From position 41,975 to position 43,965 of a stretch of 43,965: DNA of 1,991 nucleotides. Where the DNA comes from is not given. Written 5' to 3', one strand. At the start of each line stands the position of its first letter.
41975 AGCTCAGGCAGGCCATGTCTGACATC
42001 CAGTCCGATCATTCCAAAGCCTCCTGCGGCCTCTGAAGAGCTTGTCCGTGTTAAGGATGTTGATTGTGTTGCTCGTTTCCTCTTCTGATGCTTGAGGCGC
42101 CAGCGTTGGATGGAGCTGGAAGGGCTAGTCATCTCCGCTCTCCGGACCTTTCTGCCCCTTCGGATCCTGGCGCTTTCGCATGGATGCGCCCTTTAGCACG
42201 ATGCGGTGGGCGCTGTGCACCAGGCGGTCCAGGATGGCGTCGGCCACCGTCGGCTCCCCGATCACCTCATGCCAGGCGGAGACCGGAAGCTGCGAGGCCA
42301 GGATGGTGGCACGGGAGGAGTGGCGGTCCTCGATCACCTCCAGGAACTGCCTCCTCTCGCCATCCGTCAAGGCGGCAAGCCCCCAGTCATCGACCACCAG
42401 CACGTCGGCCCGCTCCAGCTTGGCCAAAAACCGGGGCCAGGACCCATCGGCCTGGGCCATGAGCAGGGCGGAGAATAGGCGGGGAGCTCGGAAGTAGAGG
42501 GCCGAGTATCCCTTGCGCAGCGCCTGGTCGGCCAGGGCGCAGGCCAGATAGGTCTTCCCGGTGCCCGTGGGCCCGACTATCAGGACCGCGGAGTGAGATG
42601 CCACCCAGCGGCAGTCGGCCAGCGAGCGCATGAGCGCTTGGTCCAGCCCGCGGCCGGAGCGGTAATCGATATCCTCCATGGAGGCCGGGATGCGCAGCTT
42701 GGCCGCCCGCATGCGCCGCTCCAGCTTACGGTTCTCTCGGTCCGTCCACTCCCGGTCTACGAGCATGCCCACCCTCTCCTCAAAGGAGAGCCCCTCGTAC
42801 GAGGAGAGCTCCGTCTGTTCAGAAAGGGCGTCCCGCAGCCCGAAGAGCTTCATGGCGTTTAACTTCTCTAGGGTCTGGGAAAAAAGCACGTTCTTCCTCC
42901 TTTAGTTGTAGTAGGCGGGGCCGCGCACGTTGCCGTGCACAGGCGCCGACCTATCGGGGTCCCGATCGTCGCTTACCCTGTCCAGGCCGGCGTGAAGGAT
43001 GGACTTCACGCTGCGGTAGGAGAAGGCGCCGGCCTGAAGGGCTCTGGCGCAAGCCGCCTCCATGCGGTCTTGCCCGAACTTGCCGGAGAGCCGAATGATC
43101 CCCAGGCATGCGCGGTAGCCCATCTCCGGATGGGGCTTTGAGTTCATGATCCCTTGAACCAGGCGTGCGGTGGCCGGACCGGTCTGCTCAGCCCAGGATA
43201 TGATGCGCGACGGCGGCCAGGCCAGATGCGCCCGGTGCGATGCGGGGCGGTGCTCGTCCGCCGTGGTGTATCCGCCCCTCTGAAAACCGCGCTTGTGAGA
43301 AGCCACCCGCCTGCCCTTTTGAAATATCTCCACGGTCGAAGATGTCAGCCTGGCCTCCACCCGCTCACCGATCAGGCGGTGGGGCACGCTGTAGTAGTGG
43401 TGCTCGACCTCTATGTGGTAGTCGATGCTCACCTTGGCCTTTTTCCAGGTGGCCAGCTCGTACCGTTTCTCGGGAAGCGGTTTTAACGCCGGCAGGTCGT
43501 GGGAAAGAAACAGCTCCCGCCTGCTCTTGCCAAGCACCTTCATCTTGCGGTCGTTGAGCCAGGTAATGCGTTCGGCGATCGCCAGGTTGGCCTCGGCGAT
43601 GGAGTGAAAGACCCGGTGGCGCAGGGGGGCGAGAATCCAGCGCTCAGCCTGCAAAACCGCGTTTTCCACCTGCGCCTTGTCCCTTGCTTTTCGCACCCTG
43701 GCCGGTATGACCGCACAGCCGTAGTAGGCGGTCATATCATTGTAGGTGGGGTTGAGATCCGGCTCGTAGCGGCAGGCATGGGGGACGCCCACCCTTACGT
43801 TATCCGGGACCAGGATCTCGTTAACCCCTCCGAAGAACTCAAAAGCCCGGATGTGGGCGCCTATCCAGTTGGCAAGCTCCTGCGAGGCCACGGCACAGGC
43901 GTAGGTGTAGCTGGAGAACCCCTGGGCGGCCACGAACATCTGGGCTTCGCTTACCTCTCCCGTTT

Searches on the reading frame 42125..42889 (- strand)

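Call 6: search_protein_families(library=ncbifam, proteins=[window:42125-42889:-], max_evalue=0.01)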
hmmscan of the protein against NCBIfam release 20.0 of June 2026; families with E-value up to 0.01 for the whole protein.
window:42125-42889:- (254 aa): 26 families (the best 25 are shown)
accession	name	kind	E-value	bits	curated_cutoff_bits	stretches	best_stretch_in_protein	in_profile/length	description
NF038214.1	IS21_help_AAA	equivalog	1.9e-76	256.8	200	1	11-241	2-232/232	IS21-like element helper ATPase IstB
NF005098.0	PRK06526.1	subfamily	2.3e-39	135.4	296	1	11-241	21-251/266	transposase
NF006616.1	PRK09183.1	subfamily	2.5e-33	115.4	300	1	10-244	11-247/253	IS21-like element helper ATPase IstB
NF006038.0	PRK08181.1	subfamily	2.8e-26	92.4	317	1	10-244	17-252/271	transposase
NF005992.0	PRK08116.1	subfamily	2.2e-15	56.6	189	1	101-242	116-256/269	hypothetical protein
NF005304.0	PRK06835.1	equivalog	1.2e-14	54.2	215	1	99-242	183-324/330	ATP-binding protein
NF006505.0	PRK08939.1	equivalog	1.4e-11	44.2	228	1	53-239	105-305/306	primosomal protein DnaI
NF009043.0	PRK12377.1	subfamily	1.3e-09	38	389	1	88-226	91-225/248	ATP-binding protein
TIGR00362.1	DnaA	equivalog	2.3e-08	33.5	343.9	1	99-198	137-239/437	chromosomal replication initiator protein DnaA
NF005931.1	PRK07952.1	equivalog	3.1e-07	30.2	357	1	100-215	100-219/246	replicative helicase loader DnaC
TIGR03420.1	DnaA_homol_Hda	equivalog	9.3e-07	28.6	194.8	1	84-200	23-131/226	DnaA regulatory inactivator Hda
NF001154.0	PRK00149.3-3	equivalog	1.8e-06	27.2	410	1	99-198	150-254/462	chromosomal replication initiator protein DnaA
NF006799.0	PRK09302.1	equivalog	2.3e-05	23.1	408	1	99-134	273-308/515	circadian clock protein KaiC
NF011958.0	PRK15429.1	equivalog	0.00022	19.9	830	1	37-126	337-429/692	formate hydrogenlyase transcriptional activator FlhA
NF003745.1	PRK05342.1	equivalog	0.00048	19.1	359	1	98-121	108-131/418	ATP-dependent Clp protease ATP-binding subunit ClpX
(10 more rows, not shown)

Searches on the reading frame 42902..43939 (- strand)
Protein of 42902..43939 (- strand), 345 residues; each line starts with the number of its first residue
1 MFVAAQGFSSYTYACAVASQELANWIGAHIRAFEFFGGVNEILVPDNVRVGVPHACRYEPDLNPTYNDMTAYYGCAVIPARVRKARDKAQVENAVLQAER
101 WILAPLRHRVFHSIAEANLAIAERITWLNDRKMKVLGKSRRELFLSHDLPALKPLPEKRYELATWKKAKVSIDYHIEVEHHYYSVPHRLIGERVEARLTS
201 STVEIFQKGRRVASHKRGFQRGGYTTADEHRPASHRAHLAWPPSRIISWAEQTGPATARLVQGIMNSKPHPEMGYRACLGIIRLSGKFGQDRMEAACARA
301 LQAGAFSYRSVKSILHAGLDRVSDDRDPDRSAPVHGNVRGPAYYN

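Call 6: search_protein_families(library=ncbifam, proteins=[window:42902-43939:-], max_evalue=0.01)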
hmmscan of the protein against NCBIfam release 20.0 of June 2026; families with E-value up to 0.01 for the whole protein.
window:42902-43939:- (345 aa): 1 family
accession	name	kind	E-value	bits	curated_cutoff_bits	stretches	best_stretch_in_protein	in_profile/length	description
NF033546.1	transpos_IS21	equivalog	1.4e-45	156.1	160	1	1-157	139-294/294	IS21 family transposase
